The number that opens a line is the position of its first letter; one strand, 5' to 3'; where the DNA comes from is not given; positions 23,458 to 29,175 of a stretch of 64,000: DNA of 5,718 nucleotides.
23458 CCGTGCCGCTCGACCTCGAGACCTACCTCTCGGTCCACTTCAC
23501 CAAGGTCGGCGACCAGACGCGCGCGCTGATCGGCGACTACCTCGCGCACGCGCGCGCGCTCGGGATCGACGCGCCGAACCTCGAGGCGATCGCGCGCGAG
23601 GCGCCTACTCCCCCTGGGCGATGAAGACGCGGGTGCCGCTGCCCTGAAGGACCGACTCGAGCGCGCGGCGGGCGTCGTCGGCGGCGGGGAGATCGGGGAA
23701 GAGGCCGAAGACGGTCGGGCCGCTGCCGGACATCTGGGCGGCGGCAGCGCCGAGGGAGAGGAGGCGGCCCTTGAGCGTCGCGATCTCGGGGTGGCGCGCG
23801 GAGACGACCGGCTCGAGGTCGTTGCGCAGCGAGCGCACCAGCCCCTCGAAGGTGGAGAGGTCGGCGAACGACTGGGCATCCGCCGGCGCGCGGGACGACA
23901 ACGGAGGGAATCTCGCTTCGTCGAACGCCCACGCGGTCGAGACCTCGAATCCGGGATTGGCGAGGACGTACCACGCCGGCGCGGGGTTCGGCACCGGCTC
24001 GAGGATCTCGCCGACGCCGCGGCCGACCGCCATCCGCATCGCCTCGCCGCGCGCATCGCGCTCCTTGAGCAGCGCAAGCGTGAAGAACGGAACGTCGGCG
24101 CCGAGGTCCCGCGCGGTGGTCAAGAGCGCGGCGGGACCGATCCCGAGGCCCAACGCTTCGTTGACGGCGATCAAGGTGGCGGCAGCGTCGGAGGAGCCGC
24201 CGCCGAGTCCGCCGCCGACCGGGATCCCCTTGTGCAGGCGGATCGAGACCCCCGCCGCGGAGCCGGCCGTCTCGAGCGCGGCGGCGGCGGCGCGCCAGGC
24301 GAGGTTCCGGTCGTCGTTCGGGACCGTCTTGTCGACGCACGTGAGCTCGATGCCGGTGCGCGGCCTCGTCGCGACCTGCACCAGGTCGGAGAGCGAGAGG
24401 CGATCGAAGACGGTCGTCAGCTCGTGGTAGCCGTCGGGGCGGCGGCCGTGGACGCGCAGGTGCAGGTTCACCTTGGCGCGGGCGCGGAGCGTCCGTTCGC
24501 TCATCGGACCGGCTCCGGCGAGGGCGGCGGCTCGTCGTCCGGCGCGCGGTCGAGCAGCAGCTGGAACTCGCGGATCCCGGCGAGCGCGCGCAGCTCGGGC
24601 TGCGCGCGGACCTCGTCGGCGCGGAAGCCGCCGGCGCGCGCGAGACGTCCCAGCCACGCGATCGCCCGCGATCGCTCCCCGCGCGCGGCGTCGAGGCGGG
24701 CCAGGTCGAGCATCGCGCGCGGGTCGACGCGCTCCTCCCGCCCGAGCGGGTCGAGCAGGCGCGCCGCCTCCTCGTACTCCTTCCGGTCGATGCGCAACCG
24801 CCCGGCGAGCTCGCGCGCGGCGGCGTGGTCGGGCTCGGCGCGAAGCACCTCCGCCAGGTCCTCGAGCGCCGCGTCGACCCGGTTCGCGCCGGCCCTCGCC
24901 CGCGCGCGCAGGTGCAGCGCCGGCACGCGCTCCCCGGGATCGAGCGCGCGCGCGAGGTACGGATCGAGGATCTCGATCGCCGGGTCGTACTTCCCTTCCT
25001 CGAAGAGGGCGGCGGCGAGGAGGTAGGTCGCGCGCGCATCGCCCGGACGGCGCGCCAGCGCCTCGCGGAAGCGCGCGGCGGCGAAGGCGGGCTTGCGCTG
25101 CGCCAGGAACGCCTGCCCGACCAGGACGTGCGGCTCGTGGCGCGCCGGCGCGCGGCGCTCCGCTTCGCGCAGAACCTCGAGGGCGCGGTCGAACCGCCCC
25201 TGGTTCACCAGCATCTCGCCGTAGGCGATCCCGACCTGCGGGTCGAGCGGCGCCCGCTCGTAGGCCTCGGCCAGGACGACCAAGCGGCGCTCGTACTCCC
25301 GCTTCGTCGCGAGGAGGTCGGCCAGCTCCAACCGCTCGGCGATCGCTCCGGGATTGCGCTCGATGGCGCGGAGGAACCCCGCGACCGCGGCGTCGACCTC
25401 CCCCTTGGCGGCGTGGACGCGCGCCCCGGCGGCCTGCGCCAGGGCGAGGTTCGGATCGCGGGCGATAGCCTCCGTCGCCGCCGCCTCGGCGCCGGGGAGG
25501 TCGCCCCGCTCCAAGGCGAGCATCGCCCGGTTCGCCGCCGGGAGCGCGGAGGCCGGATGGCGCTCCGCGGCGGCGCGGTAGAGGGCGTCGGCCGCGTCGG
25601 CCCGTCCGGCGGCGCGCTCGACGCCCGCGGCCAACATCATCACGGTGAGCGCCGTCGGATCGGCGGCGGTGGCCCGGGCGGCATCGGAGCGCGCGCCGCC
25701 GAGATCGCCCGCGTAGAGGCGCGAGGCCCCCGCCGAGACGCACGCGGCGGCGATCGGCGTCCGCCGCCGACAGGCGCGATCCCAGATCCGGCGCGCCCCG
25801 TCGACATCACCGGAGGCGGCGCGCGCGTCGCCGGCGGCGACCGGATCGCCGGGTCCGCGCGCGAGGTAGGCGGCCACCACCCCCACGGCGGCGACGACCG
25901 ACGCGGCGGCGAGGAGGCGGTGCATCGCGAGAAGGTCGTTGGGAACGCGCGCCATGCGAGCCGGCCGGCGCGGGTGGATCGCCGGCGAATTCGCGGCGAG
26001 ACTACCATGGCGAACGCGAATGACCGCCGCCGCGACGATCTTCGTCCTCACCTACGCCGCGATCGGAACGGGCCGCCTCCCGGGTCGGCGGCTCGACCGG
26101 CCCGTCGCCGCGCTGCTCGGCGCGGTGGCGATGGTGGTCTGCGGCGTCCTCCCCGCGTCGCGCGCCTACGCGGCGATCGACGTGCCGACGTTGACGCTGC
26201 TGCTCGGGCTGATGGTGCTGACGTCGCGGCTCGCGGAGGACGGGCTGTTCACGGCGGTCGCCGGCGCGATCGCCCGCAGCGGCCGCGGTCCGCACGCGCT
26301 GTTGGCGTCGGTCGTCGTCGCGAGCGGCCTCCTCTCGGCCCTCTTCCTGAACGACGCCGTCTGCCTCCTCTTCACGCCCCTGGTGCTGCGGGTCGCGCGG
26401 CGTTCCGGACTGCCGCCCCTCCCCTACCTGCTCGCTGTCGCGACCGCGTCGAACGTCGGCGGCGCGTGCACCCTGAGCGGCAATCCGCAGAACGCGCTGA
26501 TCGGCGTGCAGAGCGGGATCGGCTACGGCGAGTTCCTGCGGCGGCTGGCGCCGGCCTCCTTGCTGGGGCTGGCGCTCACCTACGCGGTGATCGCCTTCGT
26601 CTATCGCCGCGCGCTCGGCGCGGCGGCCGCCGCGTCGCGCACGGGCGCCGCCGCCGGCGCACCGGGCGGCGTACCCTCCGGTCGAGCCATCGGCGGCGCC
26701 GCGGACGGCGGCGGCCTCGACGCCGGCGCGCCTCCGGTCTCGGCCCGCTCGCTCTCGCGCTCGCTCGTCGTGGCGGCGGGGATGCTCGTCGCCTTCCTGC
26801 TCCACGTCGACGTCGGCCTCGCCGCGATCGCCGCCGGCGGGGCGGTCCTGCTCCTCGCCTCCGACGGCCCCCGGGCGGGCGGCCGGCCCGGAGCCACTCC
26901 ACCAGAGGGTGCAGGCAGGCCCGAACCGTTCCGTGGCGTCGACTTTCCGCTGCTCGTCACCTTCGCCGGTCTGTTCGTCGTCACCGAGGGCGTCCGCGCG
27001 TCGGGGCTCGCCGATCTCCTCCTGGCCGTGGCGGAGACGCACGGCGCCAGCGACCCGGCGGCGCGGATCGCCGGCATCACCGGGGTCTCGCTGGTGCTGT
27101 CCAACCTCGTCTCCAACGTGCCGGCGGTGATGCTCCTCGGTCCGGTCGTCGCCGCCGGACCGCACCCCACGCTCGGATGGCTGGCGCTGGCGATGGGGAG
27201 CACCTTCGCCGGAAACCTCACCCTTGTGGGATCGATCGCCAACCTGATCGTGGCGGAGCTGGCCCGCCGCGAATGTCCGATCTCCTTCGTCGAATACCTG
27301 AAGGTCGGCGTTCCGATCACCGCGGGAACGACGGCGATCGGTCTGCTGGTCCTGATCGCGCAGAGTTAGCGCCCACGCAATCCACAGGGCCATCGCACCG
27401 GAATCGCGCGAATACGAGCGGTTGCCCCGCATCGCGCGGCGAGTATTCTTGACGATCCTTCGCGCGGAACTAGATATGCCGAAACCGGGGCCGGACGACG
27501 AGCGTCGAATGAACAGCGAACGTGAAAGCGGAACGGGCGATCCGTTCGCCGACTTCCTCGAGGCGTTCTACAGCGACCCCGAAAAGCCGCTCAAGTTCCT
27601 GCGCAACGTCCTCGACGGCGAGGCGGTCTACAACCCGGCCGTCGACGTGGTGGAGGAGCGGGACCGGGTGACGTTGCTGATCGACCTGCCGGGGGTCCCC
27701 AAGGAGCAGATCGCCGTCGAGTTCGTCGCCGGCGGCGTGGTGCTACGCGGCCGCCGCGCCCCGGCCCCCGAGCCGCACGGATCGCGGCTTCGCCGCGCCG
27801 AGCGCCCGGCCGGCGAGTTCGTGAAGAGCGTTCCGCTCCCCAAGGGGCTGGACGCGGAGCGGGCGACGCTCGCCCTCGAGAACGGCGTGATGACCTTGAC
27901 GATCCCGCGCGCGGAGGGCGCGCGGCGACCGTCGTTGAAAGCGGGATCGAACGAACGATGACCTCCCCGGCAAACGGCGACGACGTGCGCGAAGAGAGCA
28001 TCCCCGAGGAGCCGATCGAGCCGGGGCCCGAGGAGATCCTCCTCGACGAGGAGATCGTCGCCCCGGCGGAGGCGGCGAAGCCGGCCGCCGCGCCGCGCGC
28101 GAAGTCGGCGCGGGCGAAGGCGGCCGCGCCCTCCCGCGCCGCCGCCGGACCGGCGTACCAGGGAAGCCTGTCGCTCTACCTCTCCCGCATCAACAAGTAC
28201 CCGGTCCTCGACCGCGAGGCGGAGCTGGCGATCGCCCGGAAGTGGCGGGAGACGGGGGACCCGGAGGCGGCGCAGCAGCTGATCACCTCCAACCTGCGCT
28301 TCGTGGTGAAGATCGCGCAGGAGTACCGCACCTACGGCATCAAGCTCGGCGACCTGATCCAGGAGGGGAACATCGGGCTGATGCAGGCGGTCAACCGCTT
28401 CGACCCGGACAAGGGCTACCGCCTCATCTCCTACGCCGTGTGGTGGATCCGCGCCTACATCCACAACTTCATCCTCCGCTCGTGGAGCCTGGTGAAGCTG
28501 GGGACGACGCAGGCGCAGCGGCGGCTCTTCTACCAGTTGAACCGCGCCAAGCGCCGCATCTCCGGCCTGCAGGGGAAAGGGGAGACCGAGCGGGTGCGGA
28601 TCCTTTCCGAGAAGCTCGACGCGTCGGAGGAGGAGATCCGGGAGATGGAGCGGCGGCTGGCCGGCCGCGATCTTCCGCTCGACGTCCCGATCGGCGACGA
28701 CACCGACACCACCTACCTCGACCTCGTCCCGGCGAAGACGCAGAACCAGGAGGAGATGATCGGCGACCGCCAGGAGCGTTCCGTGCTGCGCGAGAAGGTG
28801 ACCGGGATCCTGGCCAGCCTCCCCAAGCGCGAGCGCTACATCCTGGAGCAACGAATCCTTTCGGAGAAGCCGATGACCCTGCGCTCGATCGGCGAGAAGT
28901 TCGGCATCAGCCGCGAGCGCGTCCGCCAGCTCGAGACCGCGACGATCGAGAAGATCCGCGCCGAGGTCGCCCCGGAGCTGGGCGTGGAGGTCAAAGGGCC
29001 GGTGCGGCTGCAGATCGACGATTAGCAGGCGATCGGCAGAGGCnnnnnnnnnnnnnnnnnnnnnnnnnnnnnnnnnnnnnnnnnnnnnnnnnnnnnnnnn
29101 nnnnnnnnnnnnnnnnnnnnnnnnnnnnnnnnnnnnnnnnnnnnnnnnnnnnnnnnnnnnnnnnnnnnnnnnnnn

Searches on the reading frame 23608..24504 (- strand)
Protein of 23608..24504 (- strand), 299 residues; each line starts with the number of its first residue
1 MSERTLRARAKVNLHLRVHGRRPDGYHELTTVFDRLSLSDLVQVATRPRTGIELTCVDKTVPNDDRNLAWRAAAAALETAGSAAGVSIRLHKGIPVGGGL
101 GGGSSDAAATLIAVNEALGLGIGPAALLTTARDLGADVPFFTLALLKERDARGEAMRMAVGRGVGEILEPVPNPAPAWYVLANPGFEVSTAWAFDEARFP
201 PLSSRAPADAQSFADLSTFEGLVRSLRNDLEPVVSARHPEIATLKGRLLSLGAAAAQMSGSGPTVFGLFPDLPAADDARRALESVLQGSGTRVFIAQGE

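Call 39: find_related_loci(query=window:23608-24504:-, collection=genome_contigs, flank=10000)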
Query window:23608-24504:- (299 aa) in genome_contigs; peptide patterns used: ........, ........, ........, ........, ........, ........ (x = any residue, [..] = any of these).
599 stretches matched a pattern (row limit reached: there are more); 128 encode a relative of the query (tblastn E <= 1e-3); the best 80 are kept; 80 distinct loci.
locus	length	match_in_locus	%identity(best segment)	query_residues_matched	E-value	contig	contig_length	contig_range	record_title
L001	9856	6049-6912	43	4-299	2e-61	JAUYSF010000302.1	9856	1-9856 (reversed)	MAG: Desulfoprunum sp. isolate C5_metabat.bin.56 C5_k141_222173, whole genome shotgun sequence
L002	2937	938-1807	41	1-297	9e-59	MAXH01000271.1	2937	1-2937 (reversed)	MAG: Desulfobulbaceae bacterium S3730MH12 k99_484200, whole genome shotgun sequence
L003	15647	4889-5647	44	6-269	2e-57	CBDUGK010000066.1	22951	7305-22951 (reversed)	MAG TPA_asm: uncultured Desulfobulbaceae bacterium isolate SRR22808130_binner12_Refined_12 genome assembly, contig: ERZ2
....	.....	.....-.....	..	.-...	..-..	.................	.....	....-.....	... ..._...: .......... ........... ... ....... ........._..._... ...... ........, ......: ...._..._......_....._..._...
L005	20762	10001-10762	42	6-270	1e-52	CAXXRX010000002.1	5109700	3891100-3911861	MAG: Desulfocapsaceae bacterium isolate 1aa78899-e997-4579-a1ce-6e823d9c38b0 genome assembly, contig: contig_2, whole ge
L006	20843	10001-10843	37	8-297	5e-52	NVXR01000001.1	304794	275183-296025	MAG: Desulfotalea sp. isolate NORP6 Contig_source1382A_42, whole genome shotgun sequence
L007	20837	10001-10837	40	6-294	1e-51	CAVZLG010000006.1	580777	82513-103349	MAG: uncultured delta proteobacterium isolate MFD03804.bin.2.98 genome assembly, contig: contig_18171, whole genome shot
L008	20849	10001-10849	39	1-296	2e-51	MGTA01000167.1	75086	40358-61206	MAG: Deltaproteobacteria bacterium RIFOXYD12_FULL_50_9 rifoxyd3_full_scaffold_317, whole genome shotgun sequence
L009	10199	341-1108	43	6-272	1e-49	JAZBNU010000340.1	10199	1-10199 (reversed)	MAG: Desulfopila sp. isolate bin.795 k117_6029623, whole genome shotgun sequence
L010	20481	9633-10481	36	6-297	1e-48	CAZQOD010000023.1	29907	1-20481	MAG TPA_asm: uncultured Desulfopila sp. isolate binchicken_co67_251 genome assembly, contig: NODE_1465_length_29907_cov_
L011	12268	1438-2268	39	8-298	7e-48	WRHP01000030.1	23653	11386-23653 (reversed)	MAG: Syntrophorhabdaceae bacterium isolate Nt197P3bin122 Ga0082212_10003121, whole genome shotgun sequence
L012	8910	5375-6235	40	2-297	5e-48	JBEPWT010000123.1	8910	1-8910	MAG: Desulfopila sp. isolate 01_S196.semibin_refined.071 NODE_4141_length_8910_cov_3.216555:0-8910, whole genome shotgun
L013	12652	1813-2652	37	6-294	2e-47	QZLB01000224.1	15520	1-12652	MAG: Desulfobulbaceae bacterium isolate Madre3 k127_54191, whole genome shotgun sequence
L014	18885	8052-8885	43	5-297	7e-47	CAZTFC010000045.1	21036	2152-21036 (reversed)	MAG TPA_asm: uncultured bacterium isolate binchicken_co43_350 genome assembly, contig: NODE_4422_length_21036_cov_44.877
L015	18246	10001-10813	42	8-297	2e-46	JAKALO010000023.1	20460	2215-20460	MAG: Deltaproteobacteria bacterium isolate WY5.bin129 NODE_4108_length_20460_cov_2.031574, whole genome shotgun sequence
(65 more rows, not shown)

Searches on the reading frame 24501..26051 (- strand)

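Call 35: search_protein_families(library=pfam, proteins=[window:24501-26051:-], max_evalue=0.001)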
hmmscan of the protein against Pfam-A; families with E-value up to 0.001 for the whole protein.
window:24501-26051:- (516 aa): 14 families
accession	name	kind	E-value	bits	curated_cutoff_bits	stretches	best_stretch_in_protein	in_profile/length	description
PF14559.12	TPR_19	-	1.1e-23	83.7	25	2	316-372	2-58/68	Tetratricopeptide repeat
PF13432.12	TPR_16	-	5.6e-20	71.9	32.7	2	312-369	4-59/65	Tetratricopeptide repeat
PF13428.12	TPR_14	-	4.2e-15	55.2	23.5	1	275-309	5-39/44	Tetratricopeptide repeat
PF07719.23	TPR_2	-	1.6e-13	50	27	0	174-201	6-33/34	Tetratricopeptide repeat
PF13431.12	TPR_17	-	2.6e-12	46.4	24.4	0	328-356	2-30/34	Tetratricopeptide repeat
PF12895.13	ANAPC3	-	3.1e-11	43.8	27.2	0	330-365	14-49/82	Anaphase-promoting complex, cyclosome, subunit 3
PF00515.34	TPR_1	-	3.4e-11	42.9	27.8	0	339-360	1-22/34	Tetratricopeptide repeat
PF13181.12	TPR_8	-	2.7e-07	30.7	25.7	0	277-303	7-33/34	Tetratricopeptide repeat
PF23914.1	TPR_CcmH_CycH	-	1e-06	29.1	42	1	266-362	45-144/158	Cytochrome c-type biogenesis protein H TPR domain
PF14561.12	TPR_20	-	6.1e-06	26.9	25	0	324-370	7-53/90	Tetratricopeptide repeat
PF13174.12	TPR_6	-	4.1e-05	24.4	26.3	0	342-362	3-23/33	Tetratricopeptide repeat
PF24575.1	TPR_Slam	-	5.2e-05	24.1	35.2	0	299-358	39-100/104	Surface lipoprotein assembly modifier, N-terminal TPR repeats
PF13414.12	TPR_11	-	0.00031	20.8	26.8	0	278-318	1-41/42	TPR repeat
PF09613.16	HrpB1_HrpK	-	0.0009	19.3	29.3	0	395-443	26-78/126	Bacterial type III secretion protein (HrpB1_HrpK)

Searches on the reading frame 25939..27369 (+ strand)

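Call 35: search_protein_families(library=pfam, proteins=[window:25939-27369:+], max_evalue=0.001)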
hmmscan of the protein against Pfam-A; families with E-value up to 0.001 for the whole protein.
window:25939-27369:+ (476 aa): 3 families
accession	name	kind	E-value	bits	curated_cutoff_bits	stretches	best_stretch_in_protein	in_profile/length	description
PF03600.22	CitMHS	-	2.2e-64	218.2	31.9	1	51-419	8-333/336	Citrate transporter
PF02040.21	ArsB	-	4.4e-08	33.3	22.2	1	342-471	284-418/423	Arsenical pump membrane protein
PF06450.18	NhaB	-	8e-06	25.4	27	0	168-208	210-250/515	Bacterial Na+/H+ antiporter B (NhaB)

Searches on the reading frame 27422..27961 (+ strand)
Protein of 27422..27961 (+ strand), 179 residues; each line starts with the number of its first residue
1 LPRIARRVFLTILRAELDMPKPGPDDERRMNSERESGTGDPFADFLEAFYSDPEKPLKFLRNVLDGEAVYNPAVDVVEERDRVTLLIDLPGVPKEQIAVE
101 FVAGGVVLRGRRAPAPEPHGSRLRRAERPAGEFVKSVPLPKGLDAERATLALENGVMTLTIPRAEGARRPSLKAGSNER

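Call 36: search_protein_families(library=pfam, proteins=[window:27422-27961:+], max_evalue=0.001)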
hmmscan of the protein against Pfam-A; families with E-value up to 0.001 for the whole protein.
window:27422-27961:+ (179 aa): 1 family
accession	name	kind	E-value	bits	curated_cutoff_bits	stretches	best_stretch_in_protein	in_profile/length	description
PF00011.27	HSP20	-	1.5e-12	47.9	20.8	1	75-168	1-92/102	Hsp20/alpha crystallin family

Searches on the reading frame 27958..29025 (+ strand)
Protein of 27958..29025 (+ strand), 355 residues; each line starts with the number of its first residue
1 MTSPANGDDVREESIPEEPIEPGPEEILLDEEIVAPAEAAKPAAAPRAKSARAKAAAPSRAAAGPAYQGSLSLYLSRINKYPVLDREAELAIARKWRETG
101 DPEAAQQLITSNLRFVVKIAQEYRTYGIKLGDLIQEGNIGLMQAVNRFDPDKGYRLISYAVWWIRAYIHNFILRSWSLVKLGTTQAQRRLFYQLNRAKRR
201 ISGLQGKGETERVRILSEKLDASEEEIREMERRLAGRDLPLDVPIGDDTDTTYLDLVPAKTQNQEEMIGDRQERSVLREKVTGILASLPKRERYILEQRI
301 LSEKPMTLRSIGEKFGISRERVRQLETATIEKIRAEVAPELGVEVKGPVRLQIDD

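Call 36: search_protein_families(library=pfam, proteins=[window:27958-29025:+], max_evalue=0.001)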
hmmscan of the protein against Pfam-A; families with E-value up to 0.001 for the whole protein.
window:27958-29025:+ (355 aa): 3 families
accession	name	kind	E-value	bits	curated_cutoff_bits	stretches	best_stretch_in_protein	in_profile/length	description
PF04542.20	Sigma70_r2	-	3.1e-17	62.6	24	1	108-176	1-69/71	Sigma-70 region 2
PF04545.22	Sigma70_r4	-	2.1e-13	50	24.1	1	285-334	2-49/50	Sigma-70, region 4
PF00140.25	Sigma70_r1_2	-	2.3e-06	27.9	22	1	70-98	2-30/34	Sigma-70 factor, region 1.2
